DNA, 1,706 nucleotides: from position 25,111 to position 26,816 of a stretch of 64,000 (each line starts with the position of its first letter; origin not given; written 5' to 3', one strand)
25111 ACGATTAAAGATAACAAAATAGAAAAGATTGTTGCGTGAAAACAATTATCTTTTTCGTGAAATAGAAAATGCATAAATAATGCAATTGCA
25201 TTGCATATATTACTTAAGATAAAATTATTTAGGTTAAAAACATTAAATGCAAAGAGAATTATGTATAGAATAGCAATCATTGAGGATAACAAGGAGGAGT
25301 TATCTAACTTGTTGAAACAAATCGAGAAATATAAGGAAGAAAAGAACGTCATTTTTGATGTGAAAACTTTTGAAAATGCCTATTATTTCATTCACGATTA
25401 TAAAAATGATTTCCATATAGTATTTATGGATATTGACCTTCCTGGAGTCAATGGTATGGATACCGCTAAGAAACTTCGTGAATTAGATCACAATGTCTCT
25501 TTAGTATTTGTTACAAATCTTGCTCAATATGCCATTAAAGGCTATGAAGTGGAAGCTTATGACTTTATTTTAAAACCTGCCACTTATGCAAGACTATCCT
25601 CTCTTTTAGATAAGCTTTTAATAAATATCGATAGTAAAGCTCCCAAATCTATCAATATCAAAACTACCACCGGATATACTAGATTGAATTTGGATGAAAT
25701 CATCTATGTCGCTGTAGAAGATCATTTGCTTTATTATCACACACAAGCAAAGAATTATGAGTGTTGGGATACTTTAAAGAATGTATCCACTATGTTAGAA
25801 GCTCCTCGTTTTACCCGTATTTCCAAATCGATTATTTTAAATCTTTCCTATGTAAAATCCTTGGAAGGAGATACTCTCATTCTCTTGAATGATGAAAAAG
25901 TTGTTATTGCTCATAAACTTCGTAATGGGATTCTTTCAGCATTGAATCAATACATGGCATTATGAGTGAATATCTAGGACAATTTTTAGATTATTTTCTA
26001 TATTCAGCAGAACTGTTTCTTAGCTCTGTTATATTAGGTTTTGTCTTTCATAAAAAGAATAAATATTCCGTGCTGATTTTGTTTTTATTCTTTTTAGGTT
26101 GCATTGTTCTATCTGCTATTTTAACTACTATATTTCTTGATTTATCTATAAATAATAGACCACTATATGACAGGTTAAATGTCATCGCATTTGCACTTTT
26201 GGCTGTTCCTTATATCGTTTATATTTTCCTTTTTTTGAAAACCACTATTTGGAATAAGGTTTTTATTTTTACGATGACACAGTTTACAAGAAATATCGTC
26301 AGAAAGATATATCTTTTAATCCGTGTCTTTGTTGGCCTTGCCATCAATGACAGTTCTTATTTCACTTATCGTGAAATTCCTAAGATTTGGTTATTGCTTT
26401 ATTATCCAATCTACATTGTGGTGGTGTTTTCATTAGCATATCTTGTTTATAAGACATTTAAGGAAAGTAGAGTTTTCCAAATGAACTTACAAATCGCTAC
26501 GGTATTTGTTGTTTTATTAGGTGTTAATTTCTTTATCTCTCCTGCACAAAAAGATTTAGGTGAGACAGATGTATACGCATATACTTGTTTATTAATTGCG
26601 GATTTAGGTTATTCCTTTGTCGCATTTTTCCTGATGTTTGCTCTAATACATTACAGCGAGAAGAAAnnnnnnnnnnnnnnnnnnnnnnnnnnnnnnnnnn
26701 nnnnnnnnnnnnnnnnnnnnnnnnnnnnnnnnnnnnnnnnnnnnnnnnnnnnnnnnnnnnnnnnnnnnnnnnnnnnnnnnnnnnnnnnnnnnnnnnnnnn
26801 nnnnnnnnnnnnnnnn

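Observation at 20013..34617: Four promoters share a 9-bp direct repeat at a 21-nt period, matching LytTR response-regulator architecture and defining a glycan regulon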

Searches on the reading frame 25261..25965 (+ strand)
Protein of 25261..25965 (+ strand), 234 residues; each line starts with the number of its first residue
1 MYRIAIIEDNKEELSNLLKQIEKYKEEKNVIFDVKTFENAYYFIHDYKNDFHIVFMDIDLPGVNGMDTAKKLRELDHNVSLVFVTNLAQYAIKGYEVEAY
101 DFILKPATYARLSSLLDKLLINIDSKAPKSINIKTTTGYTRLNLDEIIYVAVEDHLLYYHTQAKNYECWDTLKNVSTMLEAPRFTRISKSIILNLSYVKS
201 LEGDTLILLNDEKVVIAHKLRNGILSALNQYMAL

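Call 9: search_protein_families(library=pfam, proteins=[window:25261-25965:+], max_evalue=0.01)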
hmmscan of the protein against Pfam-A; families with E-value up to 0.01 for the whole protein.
window:25261-25965:+ (234 aa): 2 families
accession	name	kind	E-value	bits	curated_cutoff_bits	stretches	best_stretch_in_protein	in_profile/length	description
PF00072.30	Response_reg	-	8.3e-16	58.6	30.2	1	4-114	1-108/111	Response regulator receiver domain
PF04397.21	LytTR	-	7.9e-15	55.3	22.6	1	140-220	4-89/98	LytTr DNA-binding domain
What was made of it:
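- On LytTR-type operator (AgrA/ComE/PlnC/HdrR class): PF04397 at E=7.9e-15 and PF00072 at E=8.3e-16 in the protein from 25261-25965 (call 9).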

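Call 71: search_solved_structures(query=window:25261-25965:+, max_evalue=0.001)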
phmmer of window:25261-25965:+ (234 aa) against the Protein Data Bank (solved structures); distinct sequences matched with E-value up to 0.001: 46.
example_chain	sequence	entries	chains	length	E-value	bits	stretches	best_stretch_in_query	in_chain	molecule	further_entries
2qv0_A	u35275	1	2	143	4.8e-11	46.3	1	48-120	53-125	Protein mrkE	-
6m8o_A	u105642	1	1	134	7.6e-10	42.4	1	11-119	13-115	DNA-binding response regulator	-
3nns_A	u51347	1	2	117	2.3e-08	37.6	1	1-108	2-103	DNA BINDING RESPONSE REGULATOR B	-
1xhe_A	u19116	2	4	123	3.2e-08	37.1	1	5-113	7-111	Aerobic respiration control protein arcA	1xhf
1p2f_A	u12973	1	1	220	7.2e-08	35.9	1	1-114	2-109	Response Regulator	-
1zy2_A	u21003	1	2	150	1.7e-06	31.5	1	5-120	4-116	transcriptional regulator NtrC1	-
1tmy_A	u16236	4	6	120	1.9e-06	31.3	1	51-118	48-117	CHEY PROTEIN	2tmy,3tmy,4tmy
1u0s_Y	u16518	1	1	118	2e-06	31.2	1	51-118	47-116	Chemotaxis protein cheY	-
4iga_A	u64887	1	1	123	2.1e-06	31.2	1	51-118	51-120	Chemotaxis protein CheY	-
3a0r_B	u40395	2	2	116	2.9e-06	30.7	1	3-120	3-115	Response regulator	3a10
4q7e_A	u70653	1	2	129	3.2e-06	30.6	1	3-110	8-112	Response regulator of a two component regulatory system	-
3a0u_A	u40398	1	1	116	3.9e-06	30.3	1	3-120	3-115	Response regulator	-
6c40_B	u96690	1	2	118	5.8e-06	29.7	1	33-118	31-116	Chemotaxis protein CheY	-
6swl_A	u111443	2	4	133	6.4e-06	29.6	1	4-120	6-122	Two-component response regulator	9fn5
3nnn_A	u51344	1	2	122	8.1e-06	29.2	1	3-112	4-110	DNA BINDING RESPONSE REGULATOR D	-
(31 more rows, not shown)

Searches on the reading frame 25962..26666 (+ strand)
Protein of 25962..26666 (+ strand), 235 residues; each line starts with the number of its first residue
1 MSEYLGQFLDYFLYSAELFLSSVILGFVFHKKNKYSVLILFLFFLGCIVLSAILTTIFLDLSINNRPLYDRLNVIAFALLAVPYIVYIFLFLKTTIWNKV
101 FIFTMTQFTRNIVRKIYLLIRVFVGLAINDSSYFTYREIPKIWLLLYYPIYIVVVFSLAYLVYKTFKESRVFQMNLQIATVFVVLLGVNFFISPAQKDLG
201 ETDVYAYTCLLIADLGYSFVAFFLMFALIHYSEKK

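Call 94: search_protein_representatives(protein=window:25962-26666:+)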
Query: 235 residues. Proteins with E-value up to 0.001 (for the whole library): 6; up to 1e-10: 3; up to 1e-30: 1. The best 6 are listed.
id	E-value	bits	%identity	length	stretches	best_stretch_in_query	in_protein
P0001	4.2e-134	461.6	96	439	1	1-235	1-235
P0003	6.4e-24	101.3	33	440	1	3-235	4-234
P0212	1.4e-11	61.0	28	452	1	2-234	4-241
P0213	2.5e-09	53.6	26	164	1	2-154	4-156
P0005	9.8e-06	41.8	27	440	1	6-234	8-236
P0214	8.4e-05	38.8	21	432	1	6-231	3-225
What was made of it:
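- Only 6 representatives reach E<=1e-3 (call 94), which is reminiscent of hypervariable AgrC sensors.
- Tried and rejected: Sensor-domain-only search against 1.8 billion representatives gave only 6 hits (call 94).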
